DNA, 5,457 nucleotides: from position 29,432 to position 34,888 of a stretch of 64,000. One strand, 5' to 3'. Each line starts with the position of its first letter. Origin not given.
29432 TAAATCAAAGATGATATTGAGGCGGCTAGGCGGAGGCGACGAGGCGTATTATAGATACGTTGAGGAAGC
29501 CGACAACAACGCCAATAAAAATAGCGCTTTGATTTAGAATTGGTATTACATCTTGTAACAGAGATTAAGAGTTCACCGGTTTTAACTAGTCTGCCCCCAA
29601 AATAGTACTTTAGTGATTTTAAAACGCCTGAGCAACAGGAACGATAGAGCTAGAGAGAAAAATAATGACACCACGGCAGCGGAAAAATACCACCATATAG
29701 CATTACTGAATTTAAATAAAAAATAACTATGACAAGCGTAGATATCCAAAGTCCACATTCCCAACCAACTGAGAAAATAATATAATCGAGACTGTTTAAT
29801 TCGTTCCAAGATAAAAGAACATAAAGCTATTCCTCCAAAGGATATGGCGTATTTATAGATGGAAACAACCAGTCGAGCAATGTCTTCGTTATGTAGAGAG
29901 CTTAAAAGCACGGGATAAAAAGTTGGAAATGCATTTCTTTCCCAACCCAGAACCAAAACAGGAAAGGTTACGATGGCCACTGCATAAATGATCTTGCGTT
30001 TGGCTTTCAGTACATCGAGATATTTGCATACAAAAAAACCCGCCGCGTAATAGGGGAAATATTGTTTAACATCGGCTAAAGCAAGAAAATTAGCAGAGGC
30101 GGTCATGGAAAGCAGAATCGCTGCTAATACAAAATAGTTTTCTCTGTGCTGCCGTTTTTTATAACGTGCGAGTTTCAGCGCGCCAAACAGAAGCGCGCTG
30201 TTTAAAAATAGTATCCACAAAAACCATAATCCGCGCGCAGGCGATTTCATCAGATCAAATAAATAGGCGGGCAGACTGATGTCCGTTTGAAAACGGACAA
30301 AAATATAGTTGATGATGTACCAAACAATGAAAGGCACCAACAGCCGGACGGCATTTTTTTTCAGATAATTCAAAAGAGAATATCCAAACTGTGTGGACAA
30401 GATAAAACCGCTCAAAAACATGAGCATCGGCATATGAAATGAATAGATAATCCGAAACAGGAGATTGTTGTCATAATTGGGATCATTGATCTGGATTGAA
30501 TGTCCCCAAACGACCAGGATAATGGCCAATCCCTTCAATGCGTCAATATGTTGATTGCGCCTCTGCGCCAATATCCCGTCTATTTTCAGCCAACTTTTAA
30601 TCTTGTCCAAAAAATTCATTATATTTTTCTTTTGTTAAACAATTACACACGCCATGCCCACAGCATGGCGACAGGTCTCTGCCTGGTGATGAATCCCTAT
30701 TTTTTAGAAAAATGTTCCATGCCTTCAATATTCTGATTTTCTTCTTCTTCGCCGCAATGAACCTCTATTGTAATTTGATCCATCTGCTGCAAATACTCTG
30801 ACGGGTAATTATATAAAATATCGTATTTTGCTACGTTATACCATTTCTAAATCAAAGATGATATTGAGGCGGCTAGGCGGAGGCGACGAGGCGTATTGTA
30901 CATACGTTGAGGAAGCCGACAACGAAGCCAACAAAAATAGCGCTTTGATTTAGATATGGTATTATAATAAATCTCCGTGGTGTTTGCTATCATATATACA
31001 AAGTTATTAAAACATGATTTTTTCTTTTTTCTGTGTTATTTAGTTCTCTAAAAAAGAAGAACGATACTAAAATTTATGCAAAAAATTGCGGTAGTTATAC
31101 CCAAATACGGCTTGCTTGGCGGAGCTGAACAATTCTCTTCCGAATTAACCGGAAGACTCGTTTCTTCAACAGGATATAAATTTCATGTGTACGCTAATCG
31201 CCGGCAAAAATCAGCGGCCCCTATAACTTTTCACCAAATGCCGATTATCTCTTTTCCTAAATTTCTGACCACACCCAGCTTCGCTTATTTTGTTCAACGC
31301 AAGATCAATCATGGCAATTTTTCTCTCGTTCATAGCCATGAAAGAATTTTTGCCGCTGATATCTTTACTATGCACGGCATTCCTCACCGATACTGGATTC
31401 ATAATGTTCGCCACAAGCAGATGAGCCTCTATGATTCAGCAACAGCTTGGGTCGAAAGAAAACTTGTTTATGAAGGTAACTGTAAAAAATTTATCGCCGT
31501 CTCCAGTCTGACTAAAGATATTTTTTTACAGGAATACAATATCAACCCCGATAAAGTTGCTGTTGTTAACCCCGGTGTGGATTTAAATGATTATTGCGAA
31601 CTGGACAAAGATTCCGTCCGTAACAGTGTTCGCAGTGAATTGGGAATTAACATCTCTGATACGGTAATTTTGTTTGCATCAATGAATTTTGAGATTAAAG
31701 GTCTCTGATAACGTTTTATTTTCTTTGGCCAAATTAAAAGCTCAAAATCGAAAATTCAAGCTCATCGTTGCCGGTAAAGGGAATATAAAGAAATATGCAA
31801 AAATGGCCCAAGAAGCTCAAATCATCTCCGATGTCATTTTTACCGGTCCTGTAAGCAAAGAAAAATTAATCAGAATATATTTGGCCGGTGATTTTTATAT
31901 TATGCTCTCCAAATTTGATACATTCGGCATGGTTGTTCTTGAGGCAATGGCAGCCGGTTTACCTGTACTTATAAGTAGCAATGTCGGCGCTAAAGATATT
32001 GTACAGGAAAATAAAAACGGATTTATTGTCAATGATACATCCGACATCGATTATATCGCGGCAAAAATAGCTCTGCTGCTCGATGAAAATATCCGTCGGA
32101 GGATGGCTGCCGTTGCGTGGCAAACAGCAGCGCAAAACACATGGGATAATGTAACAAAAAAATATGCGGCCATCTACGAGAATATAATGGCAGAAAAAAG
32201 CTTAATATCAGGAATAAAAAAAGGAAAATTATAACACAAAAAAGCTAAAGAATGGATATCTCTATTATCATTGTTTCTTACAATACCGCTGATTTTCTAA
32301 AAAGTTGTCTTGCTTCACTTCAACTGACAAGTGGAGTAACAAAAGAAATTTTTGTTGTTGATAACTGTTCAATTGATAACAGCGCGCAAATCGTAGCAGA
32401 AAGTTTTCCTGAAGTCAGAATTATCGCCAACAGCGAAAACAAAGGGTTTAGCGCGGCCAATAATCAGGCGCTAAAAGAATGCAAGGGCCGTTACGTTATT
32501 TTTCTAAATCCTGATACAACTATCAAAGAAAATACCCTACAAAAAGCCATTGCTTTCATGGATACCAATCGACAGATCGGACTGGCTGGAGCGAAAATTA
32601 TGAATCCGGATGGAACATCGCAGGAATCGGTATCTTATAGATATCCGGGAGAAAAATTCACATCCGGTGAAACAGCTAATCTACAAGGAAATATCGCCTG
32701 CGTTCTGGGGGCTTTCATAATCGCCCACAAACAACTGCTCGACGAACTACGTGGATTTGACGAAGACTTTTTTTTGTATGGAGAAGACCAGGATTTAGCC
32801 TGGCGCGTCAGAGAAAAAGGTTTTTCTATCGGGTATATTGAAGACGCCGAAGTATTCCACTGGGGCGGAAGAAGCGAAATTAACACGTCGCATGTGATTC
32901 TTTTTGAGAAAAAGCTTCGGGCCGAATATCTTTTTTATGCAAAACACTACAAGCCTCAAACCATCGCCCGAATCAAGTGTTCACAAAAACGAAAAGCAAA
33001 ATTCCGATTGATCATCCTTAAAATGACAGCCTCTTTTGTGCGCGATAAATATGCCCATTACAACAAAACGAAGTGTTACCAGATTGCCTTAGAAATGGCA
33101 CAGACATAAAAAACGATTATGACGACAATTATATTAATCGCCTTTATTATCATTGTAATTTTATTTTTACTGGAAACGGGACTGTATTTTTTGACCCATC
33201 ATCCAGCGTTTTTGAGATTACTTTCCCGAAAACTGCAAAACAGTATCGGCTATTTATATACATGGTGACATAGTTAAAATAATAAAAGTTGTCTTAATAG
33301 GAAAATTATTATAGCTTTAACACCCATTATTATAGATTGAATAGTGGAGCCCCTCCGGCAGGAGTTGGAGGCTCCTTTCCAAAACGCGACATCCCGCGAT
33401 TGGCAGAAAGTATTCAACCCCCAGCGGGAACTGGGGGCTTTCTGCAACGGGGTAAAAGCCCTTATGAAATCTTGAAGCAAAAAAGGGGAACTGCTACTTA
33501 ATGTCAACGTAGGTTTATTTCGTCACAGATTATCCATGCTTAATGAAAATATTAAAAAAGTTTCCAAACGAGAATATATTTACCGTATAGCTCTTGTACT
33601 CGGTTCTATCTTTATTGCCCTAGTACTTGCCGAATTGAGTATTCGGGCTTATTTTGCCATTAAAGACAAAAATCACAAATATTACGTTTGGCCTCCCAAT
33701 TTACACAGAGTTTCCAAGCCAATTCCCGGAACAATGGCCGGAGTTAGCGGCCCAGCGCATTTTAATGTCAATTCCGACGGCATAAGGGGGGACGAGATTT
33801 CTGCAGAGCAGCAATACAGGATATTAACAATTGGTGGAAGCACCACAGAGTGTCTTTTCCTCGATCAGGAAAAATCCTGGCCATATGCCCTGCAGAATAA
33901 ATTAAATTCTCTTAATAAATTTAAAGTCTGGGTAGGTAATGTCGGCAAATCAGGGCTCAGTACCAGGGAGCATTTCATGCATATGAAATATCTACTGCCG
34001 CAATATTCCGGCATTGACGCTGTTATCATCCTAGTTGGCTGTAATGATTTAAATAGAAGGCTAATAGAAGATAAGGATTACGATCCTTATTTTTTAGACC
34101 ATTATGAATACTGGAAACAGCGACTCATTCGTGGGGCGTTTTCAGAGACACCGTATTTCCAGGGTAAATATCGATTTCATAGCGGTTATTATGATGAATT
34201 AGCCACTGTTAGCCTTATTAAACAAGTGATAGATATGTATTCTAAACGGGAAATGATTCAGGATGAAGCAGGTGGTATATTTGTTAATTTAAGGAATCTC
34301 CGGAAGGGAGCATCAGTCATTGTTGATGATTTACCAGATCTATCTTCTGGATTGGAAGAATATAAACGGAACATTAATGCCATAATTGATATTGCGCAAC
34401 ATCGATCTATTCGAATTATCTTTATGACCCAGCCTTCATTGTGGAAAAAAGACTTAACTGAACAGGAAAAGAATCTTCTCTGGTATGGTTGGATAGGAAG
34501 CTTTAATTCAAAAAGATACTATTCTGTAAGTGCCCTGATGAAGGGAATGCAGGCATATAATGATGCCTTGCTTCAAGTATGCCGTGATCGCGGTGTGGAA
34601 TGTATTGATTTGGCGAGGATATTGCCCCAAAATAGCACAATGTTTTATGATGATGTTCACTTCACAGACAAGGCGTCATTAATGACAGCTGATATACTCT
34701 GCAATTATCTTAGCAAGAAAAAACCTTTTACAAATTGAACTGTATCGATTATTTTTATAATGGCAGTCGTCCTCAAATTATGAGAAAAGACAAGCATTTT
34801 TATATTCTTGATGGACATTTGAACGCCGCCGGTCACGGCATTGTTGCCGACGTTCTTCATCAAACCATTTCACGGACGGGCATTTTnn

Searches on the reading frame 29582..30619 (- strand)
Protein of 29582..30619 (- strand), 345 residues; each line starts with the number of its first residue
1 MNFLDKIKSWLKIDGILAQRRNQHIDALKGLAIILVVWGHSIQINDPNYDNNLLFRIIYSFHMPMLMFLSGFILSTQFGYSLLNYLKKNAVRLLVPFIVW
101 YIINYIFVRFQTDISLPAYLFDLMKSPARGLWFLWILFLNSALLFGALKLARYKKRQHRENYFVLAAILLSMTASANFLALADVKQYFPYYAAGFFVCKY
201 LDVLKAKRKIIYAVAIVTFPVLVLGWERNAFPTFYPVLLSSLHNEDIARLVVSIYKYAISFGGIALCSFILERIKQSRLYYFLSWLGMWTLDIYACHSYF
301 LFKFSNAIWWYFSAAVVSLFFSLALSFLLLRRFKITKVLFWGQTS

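Call 14: search_protein_families(library=pfam, proteins=[window:29582-30619:-])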
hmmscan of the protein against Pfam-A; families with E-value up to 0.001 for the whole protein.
window:29582-30619:- (345 aa): 1 family
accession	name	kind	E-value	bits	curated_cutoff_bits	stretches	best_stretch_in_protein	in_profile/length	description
PF01757.29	Acyl_transf_3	-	4.5e-28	98.7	31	1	25-329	4-324/326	Acyltransferase domain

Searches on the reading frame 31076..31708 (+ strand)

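Call 14: search_protein_families(library=pfam, proteins=[window:31076-31708:+])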
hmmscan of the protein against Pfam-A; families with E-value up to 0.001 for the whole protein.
window:31076-31708:+ (210 aa): 2 families
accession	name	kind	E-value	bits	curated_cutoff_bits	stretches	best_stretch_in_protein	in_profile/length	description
PF13439.12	Glyco_transf_4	-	5.1e-19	69.4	28.5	1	15-171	2-169/170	Glycosyltransferase Family 4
PF13579.12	Glyco_trans_4_4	-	1.8e-05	25.6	29.7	1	15-167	1-158/158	Glycosyl transferase 4-like domain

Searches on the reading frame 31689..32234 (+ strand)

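Call 83: search_protein_families(library=pfam, max_evalue=0.00001, proteins=[window:31689-32234:+])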
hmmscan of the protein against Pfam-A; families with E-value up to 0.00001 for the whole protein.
window:31689-32234:+ (181 aa): 4 families
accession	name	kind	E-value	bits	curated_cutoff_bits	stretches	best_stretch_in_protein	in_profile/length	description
PF00534.26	Glycos_transf_1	-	2.8e-30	105.5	26.4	1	7-139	31-164/172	Glycosyl transferases group 1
PF13692.12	Glyco_trans_1_4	-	3.6e-23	82.8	27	1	12-132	23-141/142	Glycosyl transferases group 1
PF20706.3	GT4-conflict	-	2.7e-10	40.2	26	1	62-157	277-383/385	Family 4 Glycosyltransferase in conflict systems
PF13524.12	Glyco_trans_1_2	-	6.3e-08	33.1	25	1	13-158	6-141/144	Glycosyl transferase-like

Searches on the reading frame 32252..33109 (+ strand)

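Call 83: search_protein_families(library=pfam, max_evalue=0.00001, proteins=[window:32252-33109:+])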
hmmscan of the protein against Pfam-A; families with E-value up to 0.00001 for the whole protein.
window:32252-33109:+ (285 aa): 4 families
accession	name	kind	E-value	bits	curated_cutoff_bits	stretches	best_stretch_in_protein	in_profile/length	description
PF00535.33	Glycos_transf_2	-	9.7e-29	100.9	23.3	1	4-166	1-167/168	Glycosyl transferase family 2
PF13641.12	Glyco_tranf_2_3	-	7.9e-15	55.9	27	1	3-204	3-212/230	Glycosyltransferase like family 2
PF13632.12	Glyco_trans_2_3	-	1.3e-08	35.3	27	1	81-205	1-124/198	Glycosyl transferase family group 2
PF13712.12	Glyco_tranf_2_5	-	1.4e-07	31.9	27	1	54-211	29-197/210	Glycosyltransferase like family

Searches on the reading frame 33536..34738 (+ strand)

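Call 83: search_protein_families(library=pfam, max_evalue=0.00001, proteins=[window:33536-34738:+])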
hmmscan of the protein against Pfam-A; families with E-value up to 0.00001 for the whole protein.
window:33536-34738:+ (400 aa): 2 families
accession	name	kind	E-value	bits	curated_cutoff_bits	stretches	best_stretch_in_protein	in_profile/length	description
PF13472.12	Lipase_GDSL_2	-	2.6e-11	44.8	32.9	1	99-379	2-174/178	GDSL-like Lipase/Acylhydrolase family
PF04311.20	DUF459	-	2.9e-06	27.2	27.2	0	274-310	91-127/197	Protein of unknown function (DUF459)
